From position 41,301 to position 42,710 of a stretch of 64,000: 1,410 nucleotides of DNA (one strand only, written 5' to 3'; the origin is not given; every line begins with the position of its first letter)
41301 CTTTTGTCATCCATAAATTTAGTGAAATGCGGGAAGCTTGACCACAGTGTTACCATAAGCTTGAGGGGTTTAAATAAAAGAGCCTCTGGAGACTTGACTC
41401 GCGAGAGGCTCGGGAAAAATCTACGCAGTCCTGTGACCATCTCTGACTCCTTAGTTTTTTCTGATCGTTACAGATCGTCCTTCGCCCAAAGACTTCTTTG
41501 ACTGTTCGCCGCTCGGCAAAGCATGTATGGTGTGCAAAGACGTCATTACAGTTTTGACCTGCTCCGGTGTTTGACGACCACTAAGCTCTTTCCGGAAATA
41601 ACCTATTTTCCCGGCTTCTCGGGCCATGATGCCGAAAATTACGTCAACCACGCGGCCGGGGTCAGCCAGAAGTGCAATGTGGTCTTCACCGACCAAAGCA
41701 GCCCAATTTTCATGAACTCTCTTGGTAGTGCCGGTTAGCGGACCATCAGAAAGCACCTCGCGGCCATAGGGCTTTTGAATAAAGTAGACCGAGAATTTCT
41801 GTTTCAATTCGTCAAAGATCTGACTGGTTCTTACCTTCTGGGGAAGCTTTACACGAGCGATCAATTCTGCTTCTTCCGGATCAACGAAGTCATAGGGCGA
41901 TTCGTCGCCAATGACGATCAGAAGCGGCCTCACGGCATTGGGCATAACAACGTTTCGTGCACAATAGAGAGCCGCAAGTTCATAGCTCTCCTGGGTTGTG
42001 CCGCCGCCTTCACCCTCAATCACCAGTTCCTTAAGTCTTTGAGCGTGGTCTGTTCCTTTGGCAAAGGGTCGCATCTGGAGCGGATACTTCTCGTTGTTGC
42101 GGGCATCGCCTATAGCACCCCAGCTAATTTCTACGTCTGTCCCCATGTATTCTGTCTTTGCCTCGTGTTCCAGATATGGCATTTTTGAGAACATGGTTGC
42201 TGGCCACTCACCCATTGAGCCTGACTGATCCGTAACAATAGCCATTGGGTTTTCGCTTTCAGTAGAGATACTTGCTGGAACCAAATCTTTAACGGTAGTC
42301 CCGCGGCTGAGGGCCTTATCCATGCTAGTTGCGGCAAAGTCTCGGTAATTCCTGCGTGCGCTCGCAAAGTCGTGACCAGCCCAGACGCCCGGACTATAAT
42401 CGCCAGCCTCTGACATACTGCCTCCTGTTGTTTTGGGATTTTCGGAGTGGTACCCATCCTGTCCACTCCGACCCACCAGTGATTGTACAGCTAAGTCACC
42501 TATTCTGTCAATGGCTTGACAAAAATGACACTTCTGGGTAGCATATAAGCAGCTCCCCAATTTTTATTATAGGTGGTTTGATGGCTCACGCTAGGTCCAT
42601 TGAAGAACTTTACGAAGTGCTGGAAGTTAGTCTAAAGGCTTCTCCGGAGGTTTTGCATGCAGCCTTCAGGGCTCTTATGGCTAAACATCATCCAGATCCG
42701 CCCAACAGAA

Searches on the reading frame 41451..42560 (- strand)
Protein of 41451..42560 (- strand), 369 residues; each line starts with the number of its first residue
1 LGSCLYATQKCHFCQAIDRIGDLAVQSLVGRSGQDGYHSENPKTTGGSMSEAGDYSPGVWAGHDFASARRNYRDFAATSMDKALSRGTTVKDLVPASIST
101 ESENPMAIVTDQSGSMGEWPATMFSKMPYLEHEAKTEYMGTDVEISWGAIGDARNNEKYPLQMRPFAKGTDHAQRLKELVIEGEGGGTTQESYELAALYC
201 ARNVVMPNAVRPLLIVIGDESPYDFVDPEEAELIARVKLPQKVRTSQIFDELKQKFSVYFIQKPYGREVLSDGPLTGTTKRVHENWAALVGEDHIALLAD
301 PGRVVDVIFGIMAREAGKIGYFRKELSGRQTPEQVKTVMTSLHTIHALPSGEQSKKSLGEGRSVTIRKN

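Call 3: search_protein_families(library=pfam, proteins=[window:41451-42560:-], max_evalue=0.01)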
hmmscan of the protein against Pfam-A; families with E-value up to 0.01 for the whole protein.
window:41451-42560:- (369 aa): 0 families

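Call 4: search_protein_families(library=ncbifam, proteins=[window:41451-42560:-], max_evalue=0.01)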
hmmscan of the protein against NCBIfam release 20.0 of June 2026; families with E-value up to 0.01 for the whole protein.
window:41451-42560:- (369 aa): 0 families

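Call 26: search_protein_families(library=padloc, proteins=[window:41451-42416:-], max_evalue=0.01)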
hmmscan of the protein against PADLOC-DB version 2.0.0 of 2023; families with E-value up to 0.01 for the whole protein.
window:41451-42416:- (321 aa): 0 families

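Call 27: search_protein_families(library=phrogs, proteins=[window:41451-42416:-], max_evalue=0.01)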
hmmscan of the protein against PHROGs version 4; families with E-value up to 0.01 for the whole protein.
window:41451-42416:- (321 aa): 1 family
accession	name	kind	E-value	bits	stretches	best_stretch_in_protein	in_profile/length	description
phrog_2971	-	unknown function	3.5e-23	83.4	1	11-269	44-295/352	-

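Call 28: find_homologous_proteins(query=window:41451-42416:-, max_evalue=0.001)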
Query window:41451-42416:- (321 aa): 745 proteins with E <= 0.001 among 2994 candidates; the best 120 are listed.
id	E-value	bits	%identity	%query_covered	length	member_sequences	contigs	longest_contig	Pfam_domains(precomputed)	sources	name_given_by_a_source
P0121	3.1e-212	721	100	100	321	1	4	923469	-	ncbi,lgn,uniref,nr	ncbi:MAG: hypothetical protein HYW89_04485 [Candidatus Sungiibacteriota bacterium]|uniref:VWA domain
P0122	1.7e-164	565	78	99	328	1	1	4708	-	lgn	-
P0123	8.2e-164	562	78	99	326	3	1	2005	-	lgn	-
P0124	4.4e-163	560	78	99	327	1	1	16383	-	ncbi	-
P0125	1.1e-161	555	77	99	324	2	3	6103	-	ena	-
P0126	7.7e-158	543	75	99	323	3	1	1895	-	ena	-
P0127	1.1e-157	542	75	99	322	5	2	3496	-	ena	-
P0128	1.9e-157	541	75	99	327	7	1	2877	-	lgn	-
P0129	9.4e-156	536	75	99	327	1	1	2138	-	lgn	-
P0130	3.0e-153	528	73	99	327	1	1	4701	-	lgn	-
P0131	2.6e-152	524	73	99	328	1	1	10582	-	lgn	-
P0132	4.3e-152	524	73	99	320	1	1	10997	-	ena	-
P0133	3.2e-151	521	73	99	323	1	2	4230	-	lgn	-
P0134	5.1e-151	520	74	100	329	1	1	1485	-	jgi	jgi:hypothetical protein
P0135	3.5e-150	518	71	99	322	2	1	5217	-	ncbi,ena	-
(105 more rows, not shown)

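Call 32: search_solved_structures(query=A2, max_evalue=1, show_alignments=2)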
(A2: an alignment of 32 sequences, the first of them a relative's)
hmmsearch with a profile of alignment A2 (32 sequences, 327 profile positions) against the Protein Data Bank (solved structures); distinct sequences matched with E-value up to 1: 2.
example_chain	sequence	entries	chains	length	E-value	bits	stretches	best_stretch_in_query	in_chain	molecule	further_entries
7nss_A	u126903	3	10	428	0.58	12.4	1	102-160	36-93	Glucose-6-phosphate isomerase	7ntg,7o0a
5hc6_A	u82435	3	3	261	0.95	11.7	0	81-138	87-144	prenyltransference for protein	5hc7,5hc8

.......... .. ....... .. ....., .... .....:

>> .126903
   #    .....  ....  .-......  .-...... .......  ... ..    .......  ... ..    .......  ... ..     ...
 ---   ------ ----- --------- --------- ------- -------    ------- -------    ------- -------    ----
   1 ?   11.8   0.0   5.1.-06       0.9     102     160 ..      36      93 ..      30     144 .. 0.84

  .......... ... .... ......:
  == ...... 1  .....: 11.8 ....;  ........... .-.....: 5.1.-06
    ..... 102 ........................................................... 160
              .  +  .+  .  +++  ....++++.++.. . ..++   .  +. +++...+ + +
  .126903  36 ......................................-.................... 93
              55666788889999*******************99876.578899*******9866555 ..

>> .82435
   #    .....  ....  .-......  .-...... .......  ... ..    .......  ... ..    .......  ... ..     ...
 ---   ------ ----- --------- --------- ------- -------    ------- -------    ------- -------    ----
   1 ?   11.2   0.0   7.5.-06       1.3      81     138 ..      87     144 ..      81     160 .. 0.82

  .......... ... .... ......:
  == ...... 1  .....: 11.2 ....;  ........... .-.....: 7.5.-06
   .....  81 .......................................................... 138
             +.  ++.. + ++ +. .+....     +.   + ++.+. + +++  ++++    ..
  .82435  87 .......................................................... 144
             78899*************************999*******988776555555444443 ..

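Call 39: predict_structure(alignment_id=A2)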
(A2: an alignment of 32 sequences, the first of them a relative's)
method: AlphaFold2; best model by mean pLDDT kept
length: 321 residues; sequences in the alignment: 32
mean_pLDDT: 87.9   pTM: 0.87
mean pLDDT of the five models: 87.9, 87.3, 87.2, 86.5, 85.5
residues with pLDDT >= 90: 229; 70-90: 55; 50-70: 16; < 50: 21
segments of 3 or more residues with pLDDT < 50: 303-321
pLDDT, mean of each block of 10 residues (from residue 1): 55 81 89 93 93 97 85 92 91 94 91 96 91 79 96 98 96 97 96 98 98 92 81 97 96 94 96 92 91 89 44 42 41
secondary structure, 60 per line:
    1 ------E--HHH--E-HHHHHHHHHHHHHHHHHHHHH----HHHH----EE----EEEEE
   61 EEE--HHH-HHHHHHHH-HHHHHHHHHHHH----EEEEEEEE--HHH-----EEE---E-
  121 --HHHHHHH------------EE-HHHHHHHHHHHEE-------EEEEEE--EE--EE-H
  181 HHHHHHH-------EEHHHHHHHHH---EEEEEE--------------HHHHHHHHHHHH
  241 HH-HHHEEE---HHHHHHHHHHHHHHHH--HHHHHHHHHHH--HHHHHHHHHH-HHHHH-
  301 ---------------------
elements in order: H17-37 H42-45 E56-63 H70-77 H79-90 E95-102 E113-115 H123-129 H145-155 E165-170 H180-187 H197-205 E209-214 H229-242 E247-249 H253-268 H271-281 H284-293 H295-299

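Call 43: fold_search(model_id=the predicted structure, library=pdb)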
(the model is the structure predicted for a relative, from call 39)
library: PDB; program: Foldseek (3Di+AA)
matches with E <= 10: 917; with E <= 0.001: 137
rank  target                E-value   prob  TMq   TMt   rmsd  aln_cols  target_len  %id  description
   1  9qh6_G                1.9e-06  1.00  0.36  0.40  21.3       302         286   13  NorQ in complex with NorD VWA domain from Paracoccus denitrificans (released 2026-03-25)
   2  3zdx_D                2.1e-06  1.00  0.47  0.34   5.1       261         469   12  Integrin alphaIIB beta3 headpiece and RGD peptide complex (released 2013-06-05)
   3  3nid_B                2.2e-06  1.00  0.45  0.32   5.4       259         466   13  The Closed Headpiece of Integrin alphaIIB beta3 and its Complex with an alpahIIB beta3 -Specific Antagonist That Does  (released 2010-12-22)
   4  4um9_D                3.2e-06  1.00  0.46  0.33   6.0       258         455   16  Crystal structure of alpha V beta 6 with peptide (released 2014-11-12)
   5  3nid_D                3.6e-06  1.00  0.46  0.33   4.9       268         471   13  The Closed Headpiece of Integrin alphaIIB beta3 and its Complex with an alpahIIB beta3 -Specific Antagonist That Does  (released 2010-12-22)
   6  9nab_A                3.8e-06  1.00  0.42  0.38   7.4       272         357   13  Cryo-EM structure of the alpha5beta1 integrin headpiece with OS2966 Fab (released 2025-07-23)
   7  4wk0_B                4.1e-06  1.00  0.42  0.33   7.5       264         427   14  Metal Ion and Ligand Binding of Integrin (released 2014-12-03)
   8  3vi4_B                5.5e-06  1.00  0.42  0.32   6.8       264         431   14  Crystal structure of alpha5beta1 integrin headpiece in complex with RGD peptide (released 2012-02-22)
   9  3ze2_D                5.8e-06  1.00  0.42  0.37   6.2       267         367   13  Integrin alphaIIB beta3 headpiece and RGD peptide complex (released 2013-06-05)
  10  6m48_B                6.2e-06  1.00  0.45  0.20   7.1       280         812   10  Crystal structure of pilus adhesin, SpaC from Lactobacillus rhamnosus GG - P21212 form (released 2020-07-29)
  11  3vi3_D                7.0e-06  1.00  0.46  0.35   6.2       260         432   13  Crystal structure of alpha5beta1 integrin headpiece (ligand-free form) (released 2012-02-22)
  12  6uja_B                7.4e-06  1.00  0.36  0.32   6.4       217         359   15  Integrin alpha-v beta-8 in complex with pro-TGF-beta1 (released 2020-02-05)
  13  3nif_D                8.8e-06  1.00  0.46  0.33   5.4       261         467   13  The Closed Headpiece of Integrin IIb 3 and its Complex with an IIb 3 -Specific Antagonist That Does Not Induce Opening (released 2010-12-22)
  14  8vs6_B                8.8e-06  1.00  0.46  0.43   8.4       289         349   13  L-TGF-b3/avb8 (released 2024-09-11)
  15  8xek_B                1.0e-05  1.00  0.44  0.31   5.5       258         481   13  Cryo-EM structure of integrin ITGAV/ITGB3 complex, conformation 2 (released 2024-12-18)
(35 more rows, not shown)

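Call 47: search_dna_similar(query=P0121, collection=phages, mode=protein, max_evalue=0.001, max_rows=25)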
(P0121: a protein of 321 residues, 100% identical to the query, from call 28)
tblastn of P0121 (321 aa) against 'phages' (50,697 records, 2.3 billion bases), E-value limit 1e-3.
Records with a match: 219; places in all: 219; records where one place covers at least 80% of the query: 7.
Best place of each record, by identity: <60% 219.
By first word of the organism name: Mycobacterium 200; Rhizobium 10; Vibrio 6; uncultured 1; Mycolicibacterium 1; Bacteriophage 1.
By host as written in the record: Mycobacterium smegmatis mc2 155 155; Mycobacterium smegmatis mc#155 23; - 6; Mycobacterium sp. 6; Mycobacterium smegmatis mc2155 4; Mycobacterium smegmatius mc2 155 3; Mycobacterium 2; Mycobacterium smegmatis SN2 2; and 15 more.
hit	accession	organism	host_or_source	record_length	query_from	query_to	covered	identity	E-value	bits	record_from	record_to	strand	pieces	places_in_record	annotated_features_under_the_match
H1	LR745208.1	uncultured phage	metagenomic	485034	1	310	97%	40.5%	2e-61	217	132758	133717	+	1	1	record has no annotation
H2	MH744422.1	Mycobacterium phage Roots515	Mycobacterium smegmatis mc2 155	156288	6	260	79%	29.8%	9e-18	90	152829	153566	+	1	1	265: hypothetical protein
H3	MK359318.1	Mycobacterium phage Specks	Mycobacterium smegmatis mc2 155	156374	6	260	79%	29.5%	3e-18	91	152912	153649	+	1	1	267: hypothetical protein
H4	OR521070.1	Mycobacterium phage SrishMeg2525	Mycobacterium smegmatis mc#155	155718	6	260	79%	29.5%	3e-18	91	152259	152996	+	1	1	260: hypothetical protein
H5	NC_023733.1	Mycobacterium phage MoMoMixon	Mycobacterium smegmatis mc2 155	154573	6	260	79%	29.5%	3e-18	91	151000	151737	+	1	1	257: hypothetical protein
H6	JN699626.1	Mycobacterium phage MoMoMixon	Mycobacterium smegmatis mc2 155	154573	6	260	79%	29.5%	3e-18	91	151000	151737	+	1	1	257: hypothetical protein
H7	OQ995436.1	Mycobacterium phage Caravan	Mycobacterium smegmatis mc2 155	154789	6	260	79%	29.5%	3e-18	91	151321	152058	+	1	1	252: hypothetical protein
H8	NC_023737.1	Mycobacterium phage Pleione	Mycobacterium smegmatis mc2 155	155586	6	260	79%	29.5%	3e-18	91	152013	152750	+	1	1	266: hypothetical protein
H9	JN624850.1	Mycobacterium phage Pleione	Mycobacterium smegmatis mc2 155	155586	6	260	79%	29.5%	3e-18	91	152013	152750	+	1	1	266: hypothetical protein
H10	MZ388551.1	Mycobacterium phage Delylah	Mycobacterium smegmatis mc#155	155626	6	260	79%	29.5%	3e-18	91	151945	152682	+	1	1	264: hypothetical protein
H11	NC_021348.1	Mycobacterium phage ArcherS7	Mycobacterium smegmatis mc2 155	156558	6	260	79%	29.5%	3e-18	91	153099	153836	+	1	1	263: hypothetical protein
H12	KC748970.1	Mycobacterium phage ArcherS7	Mycobacterium smegmatis mc2 155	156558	6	260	79%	29.5%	3e-18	91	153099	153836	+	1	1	263: hypothetical protein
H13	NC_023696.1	Mycobacterium phage Dandelion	Mycobacterium smegmatis mc2 155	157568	6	260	79%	29.5%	3e-18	91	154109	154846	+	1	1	268: hypothetical protein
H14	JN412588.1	Mycobacterium phage Dandelion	Mycobacterium smegmatis mc2 155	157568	6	260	79%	29.5%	3e-18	91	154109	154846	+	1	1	268: hypothetical protein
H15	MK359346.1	Mycobacterium phage NoodleTree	Mycobacterium smegmatis mc2 155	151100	6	260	79%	29.5%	4e-18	91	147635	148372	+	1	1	258: hypothetical protein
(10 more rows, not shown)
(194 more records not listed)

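Call 49: get_annotated_region(hit=H1, flank=6000)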
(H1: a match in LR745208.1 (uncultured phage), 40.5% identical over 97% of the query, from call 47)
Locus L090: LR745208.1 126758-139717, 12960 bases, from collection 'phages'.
description: uncultured phage genome assembly, chromosome: 1.
organism: uncultured phage (NCBI taxid 278008)
taxonomy: Viruses; environmental samples
host: -; source: metagenomic; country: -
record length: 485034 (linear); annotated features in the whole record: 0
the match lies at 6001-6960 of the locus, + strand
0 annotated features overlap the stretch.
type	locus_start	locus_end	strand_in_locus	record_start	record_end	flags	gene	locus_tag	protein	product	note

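Call 50: get_annotated_region(hit=H2, flank=4000)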
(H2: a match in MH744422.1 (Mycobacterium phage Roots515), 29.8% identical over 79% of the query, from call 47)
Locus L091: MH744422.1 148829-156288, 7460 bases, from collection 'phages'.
description: Mycobacterium phage Roots515, complete genome.
organism: Mycobacterium phage Roots515 (NCBI taxid 2315615)
taxonomy: Viruses; Duplodnaviria; Heunggongvirae; Uroviricota; Caudoviricetes; Ceeclamvirinae; Bixzunavirus
host: Mycobacterium smegmatis mc2 155; source: -; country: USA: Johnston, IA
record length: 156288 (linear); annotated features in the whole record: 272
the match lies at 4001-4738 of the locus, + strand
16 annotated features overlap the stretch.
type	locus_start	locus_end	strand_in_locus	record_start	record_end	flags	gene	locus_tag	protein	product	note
CDS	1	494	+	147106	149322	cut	256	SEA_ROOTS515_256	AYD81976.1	terminase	-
CDS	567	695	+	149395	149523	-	257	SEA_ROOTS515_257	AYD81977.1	hypothetical protein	-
CDS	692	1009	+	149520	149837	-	258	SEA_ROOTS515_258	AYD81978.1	hypothetical protein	-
CDS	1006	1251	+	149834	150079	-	259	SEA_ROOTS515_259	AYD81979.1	hypothetical protein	-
CDS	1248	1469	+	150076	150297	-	260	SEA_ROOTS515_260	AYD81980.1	hypothetical protein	-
CDS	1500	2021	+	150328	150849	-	261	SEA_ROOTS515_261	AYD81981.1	polynucleotide kinase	-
CDS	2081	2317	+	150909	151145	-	262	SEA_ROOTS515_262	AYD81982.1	hypothetical protein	-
CDS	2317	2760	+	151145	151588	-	263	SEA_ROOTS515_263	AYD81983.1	hypothetical protein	-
CDS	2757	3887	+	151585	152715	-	264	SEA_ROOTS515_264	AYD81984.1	serine/threonine kinase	-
CDS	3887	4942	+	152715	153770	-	265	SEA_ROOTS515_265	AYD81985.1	hypothetical protein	-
CDS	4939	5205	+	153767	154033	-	266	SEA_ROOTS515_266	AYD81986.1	hypothetical protein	-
CDS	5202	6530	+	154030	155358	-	267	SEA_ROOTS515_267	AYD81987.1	PurA-like adenylosuccinate synthetase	-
CDS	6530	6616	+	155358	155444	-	268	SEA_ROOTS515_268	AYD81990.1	hypothetical protein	-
CDS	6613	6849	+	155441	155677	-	269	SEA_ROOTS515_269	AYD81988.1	hypothetical protein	-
CDS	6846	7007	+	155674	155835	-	270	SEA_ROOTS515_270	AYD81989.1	hypothetical protein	-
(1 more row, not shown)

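Call 51: search_protein_families(library=pfam, proteins=[L091:2757-3884:+, L091:3887-4939:+, L091:4939-5202:+], max_evalue=0.01)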
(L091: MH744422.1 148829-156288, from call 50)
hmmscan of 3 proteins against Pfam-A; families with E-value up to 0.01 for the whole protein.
L091:2757-3884:+ (376 aa): 4 families
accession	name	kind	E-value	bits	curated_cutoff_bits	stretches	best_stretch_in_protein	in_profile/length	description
PF00069.31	Pkinase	-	6.3e-09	36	31.7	1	103-298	14-190/263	Protein kinase domain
PF00226.36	DnaJ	-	0.0014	19.1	27.8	1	26-60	16-48/63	DnaJ domain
PF07714.23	PK_Tyr_Ser-Thr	-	0.0016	18.3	23.1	1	198-290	98-189/258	Protein tyrosine and serine/threonine kinase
PF01636.29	APH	-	0.0028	17.9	23.2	1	201-252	146-199/239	Phosphotransferase enzyme family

L091:3887-4939:+ (351 aa): 0 families

L091:4939-5202:+ (88 aa): 0 families

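Call 70: find_related_loci(query=A2, collection=viral_contigs, flank=6000)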
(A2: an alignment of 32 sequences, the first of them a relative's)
Query A2 (321 aa) in viral_contigs; peptide patterns used: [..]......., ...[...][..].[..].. (x = any residue, [..] = any of these).
63 stretches matched a pattern; 19 encode a relative of the query (tblastn E <= 1e-3); 19 distinct loci.
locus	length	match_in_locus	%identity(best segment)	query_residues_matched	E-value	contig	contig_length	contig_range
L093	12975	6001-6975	52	1-321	2e-105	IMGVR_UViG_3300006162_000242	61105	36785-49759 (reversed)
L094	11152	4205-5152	52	1-321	4e-103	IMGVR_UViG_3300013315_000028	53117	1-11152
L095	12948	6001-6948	52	1-321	4e-103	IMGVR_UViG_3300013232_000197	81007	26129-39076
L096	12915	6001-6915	51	1-307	3e-102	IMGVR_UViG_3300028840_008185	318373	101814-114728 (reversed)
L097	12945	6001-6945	53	1-313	6e-100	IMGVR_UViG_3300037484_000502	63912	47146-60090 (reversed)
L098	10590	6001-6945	53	1-316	8e-98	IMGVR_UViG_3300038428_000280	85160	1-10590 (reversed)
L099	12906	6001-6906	50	1-316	9e-98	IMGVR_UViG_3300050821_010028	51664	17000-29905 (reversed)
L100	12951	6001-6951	46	1-316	1e-89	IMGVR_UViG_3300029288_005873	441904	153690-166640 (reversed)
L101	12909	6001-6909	47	1-310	1e-88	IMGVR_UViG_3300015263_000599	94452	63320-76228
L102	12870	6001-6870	47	1-302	8e-87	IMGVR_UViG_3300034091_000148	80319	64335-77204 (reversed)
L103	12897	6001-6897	47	1-310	4e-85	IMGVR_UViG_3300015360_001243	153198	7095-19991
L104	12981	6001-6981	46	1-319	6e-83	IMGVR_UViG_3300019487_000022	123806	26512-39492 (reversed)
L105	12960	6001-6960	41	1-310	2e-65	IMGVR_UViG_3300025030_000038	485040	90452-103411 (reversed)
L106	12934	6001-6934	47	1-319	1e-76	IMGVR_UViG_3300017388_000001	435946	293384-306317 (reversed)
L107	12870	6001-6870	47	1-302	8e-87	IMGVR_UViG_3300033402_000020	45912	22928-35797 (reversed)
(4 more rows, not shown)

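Call 75: search_protein_families(library=pfam, alignment_id=A4, max_evalue=0.0001)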
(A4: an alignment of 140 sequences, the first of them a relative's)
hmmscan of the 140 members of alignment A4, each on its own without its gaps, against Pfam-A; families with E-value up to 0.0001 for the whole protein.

A. member 1, L093:252-1079:+ (276 aa): 1 family
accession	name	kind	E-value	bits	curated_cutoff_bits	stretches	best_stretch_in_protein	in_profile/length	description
PF20194.3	DUF6557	-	5.3e-07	30.7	27.8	1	118-184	81-144/144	Family of unknown function (DUF6557)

B. families by the number of members that match (of 140 scanned): 65 families (the first 25 are shown)
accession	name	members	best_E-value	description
PF18299.6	R2K_2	6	6.7e-30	ATP-grasp domain, R2K clade family 2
PF14243.11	R2K_3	6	1.1e-29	ATP-grasp domain, R2K clade family 3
PF01351.25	RNase_HII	4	1.2e-32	Ribonuclease HII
PF04446.17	Thg1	4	4.9e-27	tRNAHis guanylyltransferase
PF03747.19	ADP_ribosyl_GH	3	1.3e-71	ADP-ribosylglycohydrolase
PF00009.33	GTP_EFTU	3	8.6e-61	Elongation factor Tu GTP binding domain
PF03764.24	EFG_IV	3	4.9e-46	Elongation factor G, domain IV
PF14492.12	EFG_III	3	5e-30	Elongation Factor G, domain III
PF00679.30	EFG_C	3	8.5e-23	Elongation factor G C-terminus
PF00892.27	EamA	3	7.5e-16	EamA-like transporter family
PF22042.2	EF-G_D2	3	3.3e-14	Elongation factor G domain 2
PF03144.31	GTP_EFTU_D2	3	5.7e-14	Elongation factor Tu domain 2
PF20194.3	DUF6557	3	4.7e-12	Family of unknown function (DUF6557)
PF04116.19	FA_hydroxylase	3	2.7e-10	Fatty acid hydroxylase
PF24681.1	Kelch_KLHDC2_KLHL20_DRC7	2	7.8e-36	KLHDC2/KLHL20/DRC7 Kelch-repeats domain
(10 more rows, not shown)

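Call 82: find_related_loci(query=A2, collection=metagenome_contigs, flank=6000)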
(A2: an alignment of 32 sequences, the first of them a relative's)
Query A2 (321 aa) in metagenome_contigs; peptide patterns used: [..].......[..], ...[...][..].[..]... (x = any residue, [..] = any of these).
178 stretches matched a pattern; 150 encode a relative of the query (tblastn E <= 1e-3); the best 80 are kept; 80 distinct loci.
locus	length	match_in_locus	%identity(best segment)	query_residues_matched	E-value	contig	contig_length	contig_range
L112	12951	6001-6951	75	1-317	5e-167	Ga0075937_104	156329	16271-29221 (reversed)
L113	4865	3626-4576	75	1-317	7e-169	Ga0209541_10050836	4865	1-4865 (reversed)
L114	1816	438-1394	75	1-319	3e-179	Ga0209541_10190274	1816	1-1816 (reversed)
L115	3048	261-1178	73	1-319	2e-165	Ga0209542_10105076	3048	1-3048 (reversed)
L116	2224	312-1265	71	1-319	1e-168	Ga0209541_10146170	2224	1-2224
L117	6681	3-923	69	14-321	6e-148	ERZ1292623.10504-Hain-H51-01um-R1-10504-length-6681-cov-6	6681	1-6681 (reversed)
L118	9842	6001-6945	63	1-317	2e-131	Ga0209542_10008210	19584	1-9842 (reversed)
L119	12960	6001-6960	58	1-316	2e-114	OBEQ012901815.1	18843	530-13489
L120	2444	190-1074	58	1-298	2e-117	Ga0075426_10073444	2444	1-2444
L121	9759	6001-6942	54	1-319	1e-109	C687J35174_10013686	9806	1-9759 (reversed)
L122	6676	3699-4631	55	1-317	9e-110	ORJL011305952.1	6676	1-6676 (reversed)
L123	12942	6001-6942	54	1-319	1e-109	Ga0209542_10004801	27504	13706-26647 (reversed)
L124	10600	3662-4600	54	1-319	2e-109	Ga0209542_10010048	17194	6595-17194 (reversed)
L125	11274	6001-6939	53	1-321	4e-109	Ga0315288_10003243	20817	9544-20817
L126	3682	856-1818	52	1-321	9e-110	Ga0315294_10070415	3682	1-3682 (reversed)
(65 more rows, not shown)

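Call 109: search_protein_families(library=phrogs, alignment_id=A4, max_evalue=0.00001)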
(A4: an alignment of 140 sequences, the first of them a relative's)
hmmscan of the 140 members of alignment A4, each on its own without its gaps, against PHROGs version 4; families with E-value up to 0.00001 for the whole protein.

A. member 1, L093:252-1079:+ (276 aa): 0 families

B. families by the number of members that match (of 140 scanned): 78 families (the first 25 are shown)
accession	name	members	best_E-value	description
phrog_7313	-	5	1.6e-49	-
phrog_4717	-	4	1.6e-80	tRNA-His guanylyltransferase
phrog_19422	-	4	3.3e-39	-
phrog_6880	-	3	1e-118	translation elongation factor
phrog_6572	-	3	3.3e-50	ADP-ribosylglycohydrolase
phrog_1035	-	3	7e-30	endonuclease VII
phrog_22100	-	3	5.3e-20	-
phrog_316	-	2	2.4e-32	dihydrofolate reductase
phrog_3322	-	2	8.2e-24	endonuclease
phrog_11189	-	2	4.5e-21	NAD synthetase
phrog_3118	-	2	1.5e-19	HNH endonuclease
phrog_12933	-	2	2e-18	-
phrog_1818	-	2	1e-14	-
phrog_11777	-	2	1.9e-13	dihydrofolate reductase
phrog_2633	-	2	4e-09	endonuclease VII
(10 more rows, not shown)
